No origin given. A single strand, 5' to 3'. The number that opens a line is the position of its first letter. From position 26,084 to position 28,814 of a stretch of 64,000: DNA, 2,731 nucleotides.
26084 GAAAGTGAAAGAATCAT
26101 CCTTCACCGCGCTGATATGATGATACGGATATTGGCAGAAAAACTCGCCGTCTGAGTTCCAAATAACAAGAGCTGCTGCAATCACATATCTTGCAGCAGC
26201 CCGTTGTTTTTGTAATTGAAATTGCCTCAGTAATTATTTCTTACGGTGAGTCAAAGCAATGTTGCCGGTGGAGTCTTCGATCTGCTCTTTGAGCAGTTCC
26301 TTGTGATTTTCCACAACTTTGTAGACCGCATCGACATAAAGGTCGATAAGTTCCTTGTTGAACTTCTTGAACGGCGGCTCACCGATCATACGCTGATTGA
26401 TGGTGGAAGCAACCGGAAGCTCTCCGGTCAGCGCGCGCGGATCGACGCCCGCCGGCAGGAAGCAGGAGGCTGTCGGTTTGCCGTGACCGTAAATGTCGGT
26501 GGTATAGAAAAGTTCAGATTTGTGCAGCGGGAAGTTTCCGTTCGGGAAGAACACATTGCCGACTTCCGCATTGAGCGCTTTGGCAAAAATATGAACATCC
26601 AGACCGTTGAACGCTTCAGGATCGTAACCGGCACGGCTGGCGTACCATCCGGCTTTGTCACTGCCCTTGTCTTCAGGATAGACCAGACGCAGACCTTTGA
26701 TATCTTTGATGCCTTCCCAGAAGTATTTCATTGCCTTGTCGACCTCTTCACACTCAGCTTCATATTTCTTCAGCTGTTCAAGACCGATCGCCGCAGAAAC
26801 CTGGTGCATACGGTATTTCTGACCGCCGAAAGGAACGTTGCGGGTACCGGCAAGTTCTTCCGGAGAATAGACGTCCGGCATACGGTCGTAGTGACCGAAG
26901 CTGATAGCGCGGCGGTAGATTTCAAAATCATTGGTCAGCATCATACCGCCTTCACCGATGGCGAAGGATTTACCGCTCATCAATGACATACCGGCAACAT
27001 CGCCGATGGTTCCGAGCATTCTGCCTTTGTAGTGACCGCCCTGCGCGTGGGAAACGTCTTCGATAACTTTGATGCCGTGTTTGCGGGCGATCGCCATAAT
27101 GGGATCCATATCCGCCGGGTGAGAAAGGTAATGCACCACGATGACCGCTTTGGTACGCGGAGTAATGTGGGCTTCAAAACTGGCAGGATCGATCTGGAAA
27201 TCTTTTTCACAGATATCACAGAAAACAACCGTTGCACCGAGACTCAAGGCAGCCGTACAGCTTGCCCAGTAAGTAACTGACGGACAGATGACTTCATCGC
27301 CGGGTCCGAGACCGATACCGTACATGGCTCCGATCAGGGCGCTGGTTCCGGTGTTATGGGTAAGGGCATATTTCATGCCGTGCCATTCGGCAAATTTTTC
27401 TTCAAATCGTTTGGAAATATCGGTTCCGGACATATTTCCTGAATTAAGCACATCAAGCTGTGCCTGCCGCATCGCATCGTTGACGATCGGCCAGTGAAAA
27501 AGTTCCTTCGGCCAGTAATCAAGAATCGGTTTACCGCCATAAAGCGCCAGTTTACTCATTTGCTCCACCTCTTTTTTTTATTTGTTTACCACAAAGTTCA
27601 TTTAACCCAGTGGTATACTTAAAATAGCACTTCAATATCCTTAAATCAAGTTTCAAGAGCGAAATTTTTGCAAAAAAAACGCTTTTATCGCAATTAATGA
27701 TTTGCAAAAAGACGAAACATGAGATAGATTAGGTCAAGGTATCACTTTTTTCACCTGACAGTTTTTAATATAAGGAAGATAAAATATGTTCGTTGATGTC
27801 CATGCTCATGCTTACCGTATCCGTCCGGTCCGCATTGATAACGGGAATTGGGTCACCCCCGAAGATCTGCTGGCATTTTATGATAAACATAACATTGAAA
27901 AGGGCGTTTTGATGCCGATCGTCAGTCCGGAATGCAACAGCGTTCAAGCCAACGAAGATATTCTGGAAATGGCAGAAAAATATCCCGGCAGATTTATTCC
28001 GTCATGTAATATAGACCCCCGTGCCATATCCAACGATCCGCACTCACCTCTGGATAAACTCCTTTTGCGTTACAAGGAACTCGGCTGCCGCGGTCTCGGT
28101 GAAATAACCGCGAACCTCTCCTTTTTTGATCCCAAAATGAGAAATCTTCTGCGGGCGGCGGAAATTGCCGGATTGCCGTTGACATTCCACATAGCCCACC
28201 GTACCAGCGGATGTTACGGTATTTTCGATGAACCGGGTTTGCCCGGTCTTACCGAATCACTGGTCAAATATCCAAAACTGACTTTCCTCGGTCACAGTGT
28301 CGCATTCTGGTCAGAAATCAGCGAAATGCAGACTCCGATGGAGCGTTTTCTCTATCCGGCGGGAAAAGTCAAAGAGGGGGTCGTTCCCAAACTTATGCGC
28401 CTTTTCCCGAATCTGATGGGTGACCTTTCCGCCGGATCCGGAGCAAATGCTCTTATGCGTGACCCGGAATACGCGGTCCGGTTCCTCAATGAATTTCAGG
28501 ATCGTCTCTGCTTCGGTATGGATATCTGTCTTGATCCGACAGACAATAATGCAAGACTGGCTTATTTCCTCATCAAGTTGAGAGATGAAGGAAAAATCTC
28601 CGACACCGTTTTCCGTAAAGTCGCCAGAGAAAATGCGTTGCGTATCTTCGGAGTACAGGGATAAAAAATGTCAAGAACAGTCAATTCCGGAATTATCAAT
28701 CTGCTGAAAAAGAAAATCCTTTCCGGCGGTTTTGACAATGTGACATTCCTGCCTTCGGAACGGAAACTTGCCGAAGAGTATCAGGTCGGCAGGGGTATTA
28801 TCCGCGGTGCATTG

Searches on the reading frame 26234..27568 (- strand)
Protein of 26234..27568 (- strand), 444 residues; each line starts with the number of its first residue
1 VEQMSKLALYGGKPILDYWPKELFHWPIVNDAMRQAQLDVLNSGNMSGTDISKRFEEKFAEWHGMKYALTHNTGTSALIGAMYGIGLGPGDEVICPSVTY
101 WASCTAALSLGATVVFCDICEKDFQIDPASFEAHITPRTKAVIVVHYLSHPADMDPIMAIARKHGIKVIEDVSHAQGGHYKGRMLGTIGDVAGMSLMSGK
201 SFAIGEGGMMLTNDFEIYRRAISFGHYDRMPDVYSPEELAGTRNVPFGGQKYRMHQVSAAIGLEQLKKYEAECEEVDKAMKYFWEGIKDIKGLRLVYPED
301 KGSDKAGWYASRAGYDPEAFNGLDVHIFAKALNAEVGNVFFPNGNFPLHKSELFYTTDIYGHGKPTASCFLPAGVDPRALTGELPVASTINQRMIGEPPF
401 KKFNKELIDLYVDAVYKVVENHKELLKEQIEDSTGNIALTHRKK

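Call 51: search_protein_families(library=pfam, proteins=[window:26234-27568:-], max_evalue=0.01)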
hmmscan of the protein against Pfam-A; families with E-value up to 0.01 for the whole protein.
window:26234-27568:- (444 aa): 5 families
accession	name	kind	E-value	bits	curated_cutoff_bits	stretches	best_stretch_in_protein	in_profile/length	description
PF01041.23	DegT_DnrJ_EryC1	-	1.6e-71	241.9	19.8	1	33-320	7-287/360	DegT/DnrJ/EryC1/StrS aminotransferase family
PF00155.27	Aminotran_1_2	-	2.3e-07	30.8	19.7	1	45-179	37-193/361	Aminotransferase class I and II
PF00266.25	Aminotran_5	-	7.4e-06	25.6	21.5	1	49-175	42-179/371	Aminotransferase class-V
PF01053.26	Cys_Met_Meta_PP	-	1.7e-05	24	27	1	51-181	53-183/381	Cys/Met metabolism PLP-dependent enzyme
PF01212.27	Beta_elim_lyase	-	0.00091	19.1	27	1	31-171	12-168/288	Beta-eliminating lyase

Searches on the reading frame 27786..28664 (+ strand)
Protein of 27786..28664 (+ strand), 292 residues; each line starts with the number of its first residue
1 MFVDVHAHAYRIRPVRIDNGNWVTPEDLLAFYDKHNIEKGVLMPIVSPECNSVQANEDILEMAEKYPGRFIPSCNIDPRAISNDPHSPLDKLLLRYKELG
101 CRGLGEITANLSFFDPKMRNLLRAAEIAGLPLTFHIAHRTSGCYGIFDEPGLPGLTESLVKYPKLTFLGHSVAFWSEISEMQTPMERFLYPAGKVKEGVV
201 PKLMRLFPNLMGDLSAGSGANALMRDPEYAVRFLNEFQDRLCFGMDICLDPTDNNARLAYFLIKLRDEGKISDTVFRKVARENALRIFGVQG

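Call 51: search_protein_families(library=pfam, proteins=[window:27786-28664:+], max_evalue=0.01)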
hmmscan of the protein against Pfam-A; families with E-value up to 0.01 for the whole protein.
window:27786-28664:+ (292 aa): 1 family
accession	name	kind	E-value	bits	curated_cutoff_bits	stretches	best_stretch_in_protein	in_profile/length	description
PF04909.20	Amidohydro_2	-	7.2e-12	46.1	26.4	1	4-289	2-288/289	Amidohydrolase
